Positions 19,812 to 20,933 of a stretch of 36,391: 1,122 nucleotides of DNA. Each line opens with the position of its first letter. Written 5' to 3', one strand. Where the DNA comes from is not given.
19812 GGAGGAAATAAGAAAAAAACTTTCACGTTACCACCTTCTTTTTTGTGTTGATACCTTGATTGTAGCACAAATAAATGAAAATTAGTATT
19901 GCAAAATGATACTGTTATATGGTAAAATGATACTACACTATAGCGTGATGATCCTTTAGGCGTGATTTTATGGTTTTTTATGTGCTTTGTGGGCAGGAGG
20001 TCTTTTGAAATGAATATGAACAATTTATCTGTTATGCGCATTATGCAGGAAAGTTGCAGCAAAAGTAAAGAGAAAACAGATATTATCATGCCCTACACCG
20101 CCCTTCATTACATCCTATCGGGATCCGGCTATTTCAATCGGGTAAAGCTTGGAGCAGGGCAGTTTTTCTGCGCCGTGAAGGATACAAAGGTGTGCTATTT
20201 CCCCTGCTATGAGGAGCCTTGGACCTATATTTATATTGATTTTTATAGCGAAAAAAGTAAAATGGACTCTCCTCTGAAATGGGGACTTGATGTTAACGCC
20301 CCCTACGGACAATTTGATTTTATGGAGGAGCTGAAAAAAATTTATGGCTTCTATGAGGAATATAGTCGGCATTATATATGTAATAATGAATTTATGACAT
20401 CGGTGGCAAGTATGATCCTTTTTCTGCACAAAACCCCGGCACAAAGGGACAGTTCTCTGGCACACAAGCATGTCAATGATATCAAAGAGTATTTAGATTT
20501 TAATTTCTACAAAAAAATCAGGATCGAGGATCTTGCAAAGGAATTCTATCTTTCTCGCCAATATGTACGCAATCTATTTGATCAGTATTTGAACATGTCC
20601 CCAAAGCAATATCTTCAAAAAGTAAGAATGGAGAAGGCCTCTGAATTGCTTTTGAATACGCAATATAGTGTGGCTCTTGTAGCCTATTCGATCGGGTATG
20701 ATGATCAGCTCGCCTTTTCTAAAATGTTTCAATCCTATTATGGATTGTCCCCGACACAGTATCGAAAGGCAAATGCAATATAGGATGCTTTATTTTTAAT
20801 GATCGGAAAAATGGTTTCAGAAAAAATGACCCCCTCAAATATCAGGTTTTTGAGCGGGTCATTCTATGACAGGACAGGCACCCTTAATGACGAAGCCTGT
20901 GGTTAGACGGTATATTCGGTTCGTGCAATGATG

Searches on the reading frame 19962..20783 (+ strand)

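Call 4: search_protein_families(library=pfam, proteins=[window:19962-20783:+])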
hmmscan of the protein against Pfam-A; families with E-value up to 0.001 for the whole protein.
window:19962-20783:+ (273 aa): 2 families
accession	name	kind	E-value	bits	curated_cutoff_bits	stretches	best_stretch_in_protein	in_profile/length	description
PF12833.13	HTH_18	-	1.9e-24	86.2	33.6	1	191-269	1-79/80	Helix-turn-helix domain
PF00165.29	HTH_AraC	-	1.2e-15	57.6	26.6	2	185-219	8-42/42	Bacterial regulatory helix-turn-helix proteins, AraC family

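Call 5: search_protein_families(library=ncbifam, proteins=[window:19962-20783:+])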
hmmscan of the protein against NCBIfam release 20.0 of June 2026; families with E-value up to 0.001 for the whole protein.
window:19962-20783:+ (273 aa): 31 families (the best 25 are shown)
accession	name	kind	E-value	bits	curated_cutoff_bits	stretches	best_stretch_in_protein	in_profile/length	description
NF007860.0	PRK10572.1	equivalog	1e-20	73.8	208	1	145-271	159-285/292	arabinose operon transcriptional regulator AraC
TIGR04094.1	adjacent_YSIRK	equivalog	6.8e-20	71.4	200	1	167-268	283-383/383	YSIRK-targeted surface antigen transcriptional regulator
NF047455.1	TF_Staph_AryK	equivalog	1.2e-18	66.7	850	1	132-270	120-258/759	transcriptional regulator AryK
NF047788.1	TransRegPocR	equivalog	3.1e-17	62.8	500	1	163-271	183-291/296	transcriptional regulator PocR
NF010028.0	PRK13503.1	equivalog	3.6e-16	59.4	288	1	138-270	142-272/278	HTH-type transcriptional activator RhaS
NF033869.1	viru_reg_Rsp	equivalog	1.2e-15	57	400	1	165-269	143-247/701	AraC family transcriptional regulator Rsp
NF007693.0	PRK10371.1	equivalog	1.4e-14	54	253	1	161-270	190-299/309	transcriptional regulator MelR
NF012144.2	ramA_TF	equivalog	2.3e-14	53.7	180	1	167-271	3-107/108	RamA family antibiotic efflux transcriptional regulator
NF052371.1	TransRegGbdRPseu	equivalog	3.4e-14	52.6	480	1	169-270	225-326/365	choline metabolism transcriptional regulator GbdR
NF049932.1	TranspRegBtr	equivalog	6.8e-12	44.7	900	1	166-269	161-264/531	bacillibactin transport transcriptional regulator Btr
NF006902.0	PRK09393.1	equivalog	7.9e-12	45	425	1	168-270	219-321/327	transcriptional regulator FtrA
TIGR02297.1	HpaA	equivalog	1e-11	44.6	274.65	1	172-269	189-286/287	4-hydroxyphenylacetate catabolism regulatory protein HpaA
NF049968.1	QhpR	equivalog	6.8e-11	41.8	250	1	185-268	202-284/284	AraC-like transcriptional regulator QhpR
NF041686.2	ant_diox_reg_AndR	equivalog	1e-10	41.7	350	1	164-266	212-316/321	anthranilate 1,2-dioxygenase regulatory protein AndR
NF007584.0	PRK10219.1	equivalog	1.1e-10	41.8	174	1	169-269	5-105/107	superoxide response transcriptional regulator SoxS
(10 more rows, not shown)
